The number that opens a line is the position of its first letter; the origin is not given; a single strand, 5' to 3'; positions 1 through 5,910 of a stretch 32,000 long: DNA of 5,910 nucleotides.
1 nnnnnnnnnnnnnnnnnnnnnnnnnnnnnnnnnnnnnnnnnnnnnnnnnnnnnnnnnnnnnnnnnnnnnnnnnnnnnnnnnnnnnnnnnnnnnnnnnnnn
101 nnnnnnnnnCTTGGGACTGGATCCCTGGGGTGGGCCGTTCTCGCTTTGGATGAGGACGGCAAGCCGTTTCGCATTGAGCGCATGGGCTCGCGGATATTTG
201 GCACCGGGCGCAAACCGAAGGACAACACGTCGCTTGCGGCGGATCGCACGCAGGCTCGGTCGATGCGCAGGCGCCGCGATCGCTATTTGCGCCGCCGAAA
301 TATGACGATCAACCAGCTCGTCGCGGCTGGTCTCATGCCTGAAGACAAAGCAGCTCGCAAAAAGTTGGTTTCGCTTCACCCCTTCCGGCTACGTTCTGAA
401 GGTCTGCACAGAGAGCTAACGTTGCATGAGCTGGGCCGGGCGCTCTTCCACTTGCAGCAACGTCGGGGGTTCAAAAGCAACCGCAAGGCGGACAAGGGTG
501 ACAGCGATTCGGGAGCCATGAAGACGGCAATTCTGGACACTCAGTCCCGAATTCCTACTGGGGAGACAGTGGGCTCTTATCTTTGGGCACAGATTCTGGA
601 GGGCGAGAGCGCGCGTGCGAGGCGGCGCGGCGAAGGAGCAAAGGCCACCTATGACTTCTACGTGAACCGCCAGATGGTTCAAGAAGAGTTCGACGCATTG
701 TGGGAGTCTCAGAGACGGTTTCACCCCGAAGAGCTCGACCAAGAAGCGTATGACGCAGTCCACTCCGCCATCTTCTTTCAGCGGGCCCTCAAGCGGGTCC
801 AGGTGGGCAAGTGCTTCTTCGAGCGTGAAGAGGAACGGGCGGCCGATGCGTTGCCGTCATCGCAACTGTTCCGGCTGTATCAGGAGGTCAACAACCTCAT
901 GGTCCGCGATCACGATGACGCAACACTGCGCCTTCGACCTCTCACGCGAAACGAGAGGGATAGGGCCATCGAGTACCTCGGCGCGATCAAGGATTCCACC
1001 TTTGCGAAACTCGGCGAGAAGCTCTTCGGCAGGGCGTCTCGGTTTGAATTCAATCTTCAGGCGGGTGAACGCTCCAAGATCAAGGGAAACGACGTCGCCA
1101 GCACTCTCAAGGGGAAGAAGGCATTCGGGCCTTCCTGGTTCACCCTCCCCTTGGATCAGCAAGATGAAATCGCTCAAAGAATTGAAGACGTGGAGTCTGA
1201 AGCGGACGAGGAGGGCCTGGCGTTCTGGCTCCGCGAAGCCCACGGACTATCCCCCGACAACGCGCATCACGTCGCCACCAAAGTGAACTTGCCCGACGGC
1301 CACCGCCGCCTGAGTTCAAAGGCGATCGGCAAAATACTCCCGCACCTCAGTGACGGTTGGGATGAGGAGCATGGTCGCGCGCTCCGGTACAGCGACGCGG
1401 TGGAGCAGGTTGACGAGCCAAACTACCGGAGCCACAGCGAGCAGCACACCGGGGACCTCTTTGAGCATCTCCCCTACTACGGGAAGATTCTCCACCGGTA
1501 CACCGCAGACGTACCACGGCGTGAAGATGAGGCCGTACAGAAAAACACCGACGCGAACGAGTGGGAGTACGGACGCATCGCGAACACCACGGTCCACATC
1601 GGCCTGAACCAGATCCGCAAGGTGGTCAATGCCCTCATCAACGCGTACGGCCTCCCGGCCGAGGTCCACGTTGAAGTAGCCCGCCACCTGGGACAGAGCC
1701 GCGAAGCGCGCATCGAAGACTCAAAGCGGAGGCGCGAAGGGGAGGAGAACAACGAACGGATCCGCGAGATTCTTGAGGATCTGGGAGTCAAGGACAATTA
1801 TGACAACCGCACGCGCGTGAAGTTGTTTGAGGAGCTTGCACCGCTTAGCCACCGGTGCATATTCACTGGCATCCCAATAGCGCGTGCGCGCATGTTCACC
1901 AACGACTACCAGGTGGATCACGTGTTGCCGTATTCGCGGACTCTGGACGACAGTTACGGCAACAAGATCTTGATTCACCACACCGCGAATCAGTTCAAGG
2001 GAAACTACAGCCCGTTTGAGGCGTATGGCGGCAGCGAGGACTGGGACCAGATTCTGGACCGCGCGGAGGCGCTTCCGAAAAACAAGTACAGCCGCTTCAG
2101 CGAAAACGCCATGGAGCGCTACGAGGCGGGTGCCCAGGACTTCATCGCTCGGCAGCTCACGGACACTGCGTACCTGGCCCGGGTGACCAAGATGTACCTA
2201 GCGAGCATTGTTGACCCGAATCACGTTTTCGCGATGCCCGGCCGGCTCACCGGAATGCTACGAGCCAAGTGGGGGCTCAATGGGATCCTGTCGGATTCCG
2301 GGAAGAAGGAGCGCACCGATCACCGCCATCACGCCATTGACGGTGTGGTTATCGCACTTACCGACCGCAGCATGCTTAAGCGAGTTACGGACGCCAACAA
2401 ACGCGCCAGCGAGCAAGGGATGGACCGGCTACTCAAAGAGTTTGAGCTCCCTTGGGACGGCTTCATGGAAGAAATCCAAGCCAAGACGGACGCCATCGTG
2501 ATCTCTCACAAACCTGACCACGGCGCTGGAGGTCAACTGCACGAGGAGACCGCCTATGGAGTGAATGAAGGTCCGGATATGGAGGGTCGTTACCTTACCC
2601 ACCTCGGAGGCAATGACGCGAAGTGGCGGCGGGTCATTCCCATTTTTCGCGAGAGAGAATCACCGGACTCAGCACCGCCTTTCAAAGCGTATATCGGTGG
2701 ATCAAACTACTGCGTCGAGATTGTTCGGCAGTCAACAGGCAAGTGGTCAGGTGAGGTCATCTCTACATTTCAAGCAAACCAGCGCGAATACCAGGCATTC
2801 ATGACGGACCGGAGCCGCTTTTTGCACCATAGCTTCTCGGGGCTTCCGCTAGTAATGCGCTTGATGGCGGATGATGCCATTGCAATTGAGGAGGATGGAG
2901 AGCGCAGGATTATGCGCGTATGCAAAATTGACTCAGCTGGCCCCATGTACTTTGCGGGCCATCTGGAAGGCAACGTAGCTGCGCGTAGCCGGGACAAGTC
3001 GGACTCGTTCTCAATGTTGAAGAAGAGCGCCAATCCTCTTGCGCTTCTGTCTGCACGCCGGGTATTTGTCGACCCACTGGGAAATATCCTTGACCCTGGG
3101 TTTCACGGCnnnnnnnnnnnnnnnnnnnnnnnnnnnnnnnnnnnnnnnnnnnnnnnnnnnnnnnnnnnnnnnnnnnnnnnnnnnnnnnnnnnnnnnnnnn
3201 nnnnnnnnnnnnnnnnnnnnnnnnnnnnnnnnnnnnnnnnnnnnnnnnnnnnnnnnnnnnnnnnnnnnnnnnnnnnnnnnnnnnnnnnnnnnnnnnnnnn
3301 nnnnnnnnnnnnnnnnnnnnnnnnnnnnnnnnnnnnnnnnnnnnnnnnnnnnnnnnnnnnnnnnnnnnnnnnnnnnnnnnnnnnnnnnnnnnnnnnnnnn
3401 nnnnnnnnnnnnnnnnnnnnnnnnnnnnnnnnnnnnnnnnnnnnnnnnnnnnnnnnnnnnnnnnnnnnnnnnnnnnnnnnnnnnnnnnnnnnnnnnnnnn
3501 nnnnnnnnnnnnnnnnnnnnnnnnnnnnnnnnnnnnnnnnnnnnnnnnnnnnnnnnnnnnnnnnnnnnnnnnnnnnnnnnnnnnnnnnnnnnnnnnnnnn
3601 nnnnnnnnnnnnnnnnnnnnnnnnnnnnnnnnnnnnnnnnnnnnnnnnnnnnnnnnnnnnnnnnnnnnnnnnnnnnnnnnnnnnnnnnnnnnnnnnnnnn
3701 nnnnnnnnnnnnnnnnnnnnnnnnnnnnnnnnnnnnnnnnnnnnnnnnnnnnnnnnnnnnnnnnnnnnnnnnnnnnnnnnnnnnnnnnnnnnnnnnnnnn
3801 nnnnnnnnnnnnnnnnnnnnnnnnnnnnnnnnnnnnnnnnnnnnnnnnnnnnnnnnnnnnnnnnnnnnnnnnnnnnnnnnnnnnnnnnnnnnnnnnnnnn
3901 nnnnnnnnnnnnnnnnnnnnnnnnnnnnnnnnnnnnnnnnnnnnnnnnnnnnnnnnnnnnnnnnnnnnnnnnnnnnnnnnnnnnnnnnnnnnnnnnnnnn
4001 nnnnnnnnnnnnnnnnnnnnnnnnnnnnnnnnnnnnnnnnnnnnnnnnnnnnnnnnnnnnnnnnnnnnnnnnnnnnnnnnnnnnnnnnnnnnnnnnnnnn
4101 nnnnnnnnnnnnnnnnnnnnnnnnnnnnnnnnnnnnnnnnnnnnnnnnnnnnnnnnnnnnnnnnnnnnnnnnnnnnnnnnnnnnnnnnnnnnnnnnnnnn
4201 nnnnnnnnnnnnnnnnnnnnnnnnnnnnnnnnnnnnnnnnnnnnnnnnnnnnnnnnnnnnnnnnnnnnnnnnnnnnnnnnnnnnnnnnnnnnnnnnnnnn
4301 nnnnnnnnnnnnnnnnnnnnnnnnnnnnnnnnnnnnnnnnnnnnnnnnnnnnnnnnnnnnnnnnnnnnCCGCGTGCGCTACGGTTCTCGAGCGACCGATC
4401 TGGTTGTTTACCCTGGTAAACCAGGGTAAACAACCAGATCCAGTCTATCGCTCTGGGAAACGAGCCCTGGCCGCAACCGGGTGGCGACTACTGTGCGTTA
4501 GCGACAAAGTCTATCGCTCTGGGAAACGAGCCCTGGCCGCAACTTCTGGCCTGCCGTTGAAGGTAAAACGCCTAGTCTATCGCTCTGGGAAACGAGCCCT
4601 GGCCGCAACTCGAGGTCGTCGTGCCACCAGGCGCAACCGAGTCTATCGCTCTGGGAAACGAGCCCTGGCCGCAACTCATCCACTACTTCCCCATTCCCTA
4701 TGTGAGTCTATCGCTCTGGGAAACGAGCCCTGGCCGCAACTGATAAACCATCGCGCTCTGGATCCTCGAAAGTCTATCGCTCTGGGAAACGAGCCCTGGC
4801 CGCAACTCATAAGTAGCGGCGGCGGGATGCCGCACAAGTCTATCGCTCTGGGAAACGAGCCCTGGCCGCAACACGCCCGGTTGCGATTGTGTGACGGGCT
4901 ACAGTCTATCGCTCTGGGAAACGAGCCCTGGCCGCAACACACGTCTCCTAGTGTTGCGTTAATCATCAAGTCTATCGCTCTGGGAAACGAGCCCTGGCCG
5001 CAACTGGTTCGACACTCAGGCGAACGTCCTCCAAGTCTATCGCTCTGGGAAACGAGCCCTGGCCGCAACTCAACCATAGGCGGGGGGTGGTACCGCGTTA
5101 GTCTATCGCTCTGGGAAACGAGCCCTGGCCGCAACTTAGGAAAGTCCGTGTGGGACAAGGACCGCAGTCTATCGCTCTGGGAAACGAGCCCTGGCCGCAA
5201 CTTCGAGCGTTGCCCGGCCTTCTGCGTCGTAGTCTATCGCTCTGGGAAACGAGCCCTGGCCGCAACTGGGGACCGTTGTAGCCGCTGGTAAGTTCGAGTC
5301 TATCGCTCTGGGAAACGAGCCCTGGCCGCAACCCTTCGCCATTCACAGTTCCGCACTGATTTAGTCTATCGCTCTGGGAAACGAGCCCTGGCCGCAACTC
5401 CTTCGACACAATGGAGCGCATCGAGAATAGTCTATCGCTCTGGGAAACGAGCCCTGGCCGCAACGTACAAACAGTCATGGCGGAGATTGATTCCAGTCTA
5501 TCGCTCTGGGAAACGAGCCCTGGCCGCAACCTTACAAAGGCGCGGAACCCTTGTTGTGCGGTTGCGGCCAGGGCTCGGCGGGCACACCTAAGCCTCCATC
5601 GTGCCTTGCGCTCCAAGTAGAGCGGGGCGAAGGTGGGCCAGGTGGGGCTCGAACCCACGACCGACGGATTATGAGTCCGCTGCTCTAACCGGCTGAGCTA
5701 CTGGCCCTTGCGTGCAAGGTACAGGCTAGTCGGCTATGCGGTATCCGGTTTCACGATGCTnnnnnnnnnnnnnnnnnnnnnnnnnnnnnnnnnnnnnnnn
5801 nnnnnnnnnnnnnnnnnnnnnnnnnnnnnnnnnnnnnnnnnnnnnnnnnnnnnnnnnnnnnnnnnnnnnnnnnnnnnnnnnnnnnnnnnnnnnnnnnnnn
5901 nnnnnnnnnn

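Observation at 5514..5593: Inverted 17-nt half-repeat exactly one spacer length beyond the terminal repeat: tracrRNA anti-repeat with a 30-nt tail, or a cis-pairing leader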

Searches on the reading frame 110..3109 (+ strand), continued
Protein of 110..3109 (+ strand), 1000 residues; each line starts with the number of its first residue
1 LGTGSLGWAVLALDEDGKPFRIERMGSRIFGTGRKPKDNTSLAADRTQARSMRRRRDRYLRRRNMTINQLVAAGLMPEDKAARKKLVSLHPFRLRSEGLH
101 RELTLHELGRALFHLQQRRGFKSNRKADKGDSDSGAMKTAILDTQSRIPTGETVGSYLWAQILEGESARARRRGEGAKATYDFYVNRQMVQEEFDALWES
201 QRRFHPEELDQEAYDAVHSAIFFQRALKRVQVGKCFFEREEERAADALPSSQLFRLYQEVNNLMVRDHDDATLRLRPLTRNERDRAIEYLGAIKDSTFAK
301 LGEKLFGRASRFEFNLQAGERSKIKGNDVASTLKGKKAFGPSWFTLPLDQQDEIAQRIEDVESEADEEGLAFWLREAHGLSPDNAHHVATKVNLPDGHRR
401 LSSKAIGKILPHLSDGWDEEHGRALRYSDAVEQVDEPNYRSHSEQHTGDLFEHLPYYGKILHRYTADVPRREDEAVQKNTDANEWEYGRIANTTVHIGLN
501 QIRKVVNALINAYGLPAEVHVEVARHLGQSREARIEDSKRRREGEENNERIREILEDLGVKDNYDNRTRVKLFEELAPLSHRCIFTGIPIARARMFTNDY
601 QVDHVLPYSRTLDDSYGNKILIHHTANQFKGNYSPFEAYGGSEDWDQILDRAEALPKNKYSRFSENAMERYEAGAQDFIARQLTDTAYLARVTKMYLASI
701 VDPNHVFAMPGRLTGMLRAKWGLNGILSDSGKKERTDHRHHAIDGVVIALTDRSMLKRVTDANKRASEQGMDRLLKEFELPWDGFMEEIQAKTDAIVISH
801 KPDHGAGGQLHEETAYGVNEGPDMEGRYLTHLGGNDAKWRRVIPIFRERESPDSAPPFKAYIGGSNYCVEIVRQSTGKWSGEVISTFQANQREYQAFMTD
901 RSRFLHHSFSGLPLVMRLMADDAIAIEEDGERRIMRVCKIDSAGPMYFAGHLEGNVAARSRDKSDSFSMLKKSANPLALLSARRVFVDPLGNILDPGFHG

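Call 43: find_encoding_contigs(protein=P0027, flank=8000, max_places=3)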
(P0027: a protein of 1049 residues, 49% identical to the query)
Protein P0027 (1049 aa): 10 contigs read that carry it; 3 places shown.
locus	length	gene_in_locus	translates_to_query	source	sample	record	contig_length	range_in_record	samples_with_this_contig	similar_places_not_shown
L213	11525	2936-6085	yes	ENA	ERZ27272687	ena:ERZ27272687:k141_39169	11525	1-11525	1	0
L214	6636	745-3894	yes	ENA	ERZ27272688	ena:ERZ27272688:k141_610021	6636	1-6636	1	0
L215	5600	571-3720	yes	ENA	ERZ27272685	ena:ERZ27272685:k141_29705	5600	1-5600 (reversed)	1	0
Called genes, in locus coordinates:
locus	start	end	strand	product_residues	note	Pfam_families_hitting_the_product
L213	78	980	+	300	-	PF01609:DDE_Tnp_1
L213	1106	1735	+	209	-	-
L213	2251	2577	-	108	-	-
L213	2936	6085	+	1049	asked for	PF18470:Cas9_a, PF13395:HNH_4, PF18541:RuvC_III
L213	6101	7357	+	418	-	PF01867:Cas_Cas1, PF09827:CRISPR_Cas2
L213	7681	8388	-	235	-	-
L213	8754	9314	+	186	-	PF00657:Lipase_GDSL, PF13472:Lipase_GDSL_2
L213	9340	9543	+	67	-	-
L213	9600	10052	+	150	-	PF20619:DUF6804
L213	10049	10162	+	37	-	-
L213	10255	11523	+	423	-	?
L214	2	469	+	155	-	?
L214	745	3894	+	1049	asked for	PF18470:Cas9_a, PF13395:HNH_4, PF18541:RuvC_III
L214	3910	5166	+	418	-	PF01867:Cas_Cas1, PF09827:CRISPR_Cas2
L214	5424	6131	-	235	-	-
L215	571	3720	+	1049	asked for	PF18470:Cas9_a, PF13395:HNH_4, PF18541:RuvC_III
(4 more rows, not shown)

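Call 44: find_encoding_contigs(protein=P0029, flank=8000, max_places=2)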
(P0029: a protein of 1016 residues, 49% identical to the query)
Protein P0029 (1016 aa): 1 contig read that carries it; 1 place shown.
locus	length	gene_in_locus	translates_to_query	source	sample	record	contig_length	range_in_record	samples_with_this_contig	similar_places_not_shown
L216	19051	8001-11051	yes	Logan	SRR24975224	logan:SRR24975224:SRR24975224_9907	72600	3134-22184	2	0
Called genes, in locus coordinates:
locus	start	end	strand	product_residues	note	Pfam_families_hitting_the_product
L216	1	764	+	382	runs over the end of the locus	PF14240:YHYH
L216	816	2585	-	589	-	PF00672:HAMP, PF00512:HisKA, PF02518:HATPase_c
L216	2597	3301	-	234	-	PF00072:Response_reg, PF00486:Trans_reg_C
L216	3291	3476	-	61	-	-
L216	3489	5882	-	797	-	PF03098:An_peroxidase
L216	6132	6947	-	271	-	-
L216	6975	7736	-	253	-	PF07087:DUF1353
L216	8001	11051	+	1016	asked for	PF18470:Cas9_a, PF13395:HNH_4, PF18541:RuvC_III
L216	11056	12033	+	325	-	PF01867:Cas_Cas1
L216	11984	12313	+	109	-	PF09827:CRISPR_Cas2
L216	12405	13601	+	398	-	PF02720:DUF222 (faint)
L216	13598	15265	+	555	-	PF07690:MFS_1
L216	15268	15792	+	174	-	-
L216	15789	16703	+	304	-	-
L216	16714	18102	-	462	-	-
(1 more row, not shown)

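Call 45: find_encoding_contigs(protein=P0034, flank=8000, max_places=2)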
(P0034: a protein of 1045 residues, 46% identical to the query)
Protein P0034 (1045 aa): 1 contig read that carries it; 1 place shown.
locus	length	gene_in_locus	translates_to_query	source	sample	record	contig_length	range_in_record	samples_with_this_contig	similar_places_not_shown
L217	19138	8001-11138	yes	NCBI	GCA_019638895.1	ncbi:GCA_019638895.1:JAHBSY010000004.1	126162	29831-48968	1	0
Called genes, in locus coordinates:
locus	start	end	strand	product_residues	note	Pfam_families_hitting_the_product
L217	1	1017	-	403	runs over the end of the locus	PF07690:MFS_1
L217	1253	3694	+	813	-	PF03477:ATP-cone, PF00317:Ribonuc_red_lgN, PF02867:Ribonuc_red_lgC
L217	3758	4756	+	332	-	PF00268:Ribonuc_red_sm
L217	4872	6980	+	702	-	PF13229:Beta_helix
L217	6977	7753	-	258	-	PF00296:Bac_luciferase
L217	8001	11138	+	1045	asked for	PF18470:Cas9_a (weak), PF13395:HNH_4, PF18541:RuvC_III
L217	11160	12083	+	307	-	PF01867:Cas_Cas1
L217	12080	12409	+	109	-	PF09827:CRISPR_Cas2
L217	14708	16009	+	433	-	PF00501:AMP-binding, PF14535:AMP-binding_C_2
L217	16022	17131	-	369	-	PF01546:Peptidase_M20, PF07687:M20_dimer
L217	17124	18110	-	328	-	PF00296:Bac_luciferase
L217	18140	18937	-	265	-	PF00561:Abhydrolase_1, PF12146:Hydrolase_4, PF12697:Abhydrolase_6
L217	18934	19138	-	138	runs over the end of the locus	PF13474:SnoaL_3 (weak)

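Call 65: list_cluster_members(proteins=[P0001, P0002, P0009, P0020])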
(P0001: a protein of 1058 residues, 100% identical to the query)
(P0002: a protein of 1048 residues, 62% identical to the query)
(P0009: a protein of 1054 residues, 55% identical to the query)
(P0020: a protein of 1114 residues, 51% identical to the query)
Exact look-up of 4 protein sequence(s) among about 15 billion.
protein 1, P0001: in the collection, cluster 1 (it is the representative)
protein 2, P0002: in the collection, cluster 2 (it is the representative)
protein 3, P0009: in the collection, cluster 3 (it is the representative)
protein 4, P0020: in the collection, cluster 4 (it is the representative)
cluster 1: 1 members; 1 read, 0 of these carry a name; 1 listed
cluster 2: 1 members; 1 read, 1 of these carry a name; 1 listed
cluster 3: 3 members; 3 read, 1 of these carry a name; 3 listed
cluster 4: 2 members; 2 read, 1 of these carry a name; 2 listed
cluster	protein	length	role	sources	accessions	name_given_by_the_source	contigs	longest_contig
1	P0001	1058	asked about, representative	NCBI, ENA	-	-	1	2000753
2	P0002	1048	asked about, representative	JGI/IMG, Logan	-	CRISPR-associated endonuclease Csn1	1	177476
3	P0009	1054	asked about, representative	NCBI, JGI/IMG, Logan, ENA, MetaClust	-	\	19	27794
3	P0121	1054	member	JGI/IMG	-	-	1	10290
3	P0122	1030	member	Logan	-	-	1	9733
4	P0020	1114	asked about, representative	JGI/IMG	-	CRISPR-associated endonuclease Csn1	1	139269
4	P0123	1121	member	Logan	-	-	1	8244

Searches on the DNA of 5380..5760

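Call 66: search_rna_families(source=window, start=5380, end=5760, threshold=evalue, max_evalue=10)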
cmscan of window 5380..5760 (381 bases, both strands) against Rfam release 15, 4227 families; matches with E-value up to 10: 13.
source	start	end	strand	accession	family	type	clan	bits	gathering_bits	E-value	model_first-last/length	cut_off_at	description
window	5634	5707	-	RF00005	tRNA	Gene; tRNA;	CL00001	73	29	2.8e-16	1-71/71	no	tRNA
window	5633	5707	+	RF04354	Plastid-ycf2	Cis-reg;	-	36.9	65.7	2.7e-06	1-75/75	no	Plastid-ycf2 5UTR RNA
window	5515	5576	-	RF04159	MIR1437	Gene; miRNA;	-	21.1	168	0.24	1-192/192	no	MIR1437 microRNA precursor family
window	5514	5577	-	RF03703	mir-3622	Gene; miRNA;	-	20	78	0.38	1-84/84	no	mir-3622 microRNA precursor family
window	5516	5575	+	RF03703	mir-3622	Gene; miRNA;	-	20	78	0.38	1-84/84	no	mir-3622 microRNA precursor family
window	5511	5580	-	RF03286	MIR6146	Gene; miRNA;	-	19.5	59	0.15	1-75/75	no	MIR6146 microRNA precursor family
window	5508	5580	+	RF00674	mir-187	Gene; miRNA;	-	17.9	58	0.28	1-81/81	no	mir-187 microRNA precursor family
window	5512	5579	+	RF01921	mir-1296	Gene; miRNA;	-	17.7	100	1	1-87/87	no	mir-1296 microRNA precursor family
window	5655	5751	-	RF02553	YrlA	Gene; sRNA;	-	15.9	69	1.4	1-114/114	no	Y RNA-like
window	5518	5573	-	RF00674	mir-187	Gene; miRNA;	-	15.1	58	1.6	11-74/81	no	mir-187 microRNA precursor family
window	5508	5544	+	RF01093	RF_site5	Cis-reg; frameshift_element;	-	14.6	35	5.5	1-60/60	no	Ma3 gene ribosomal frameshift signal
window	5590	5640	+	RF01910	mir-511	Gene; miRNA;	CL00140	14.1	80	5.5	1-81/81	no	mir-511 microRNA precursor family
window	5635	5672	+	RF04351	Plastid-psbl-rps4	Cis-reg;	-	14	68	3.9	1-53/53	no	Plastid-psbl-rps4 3UTR RNA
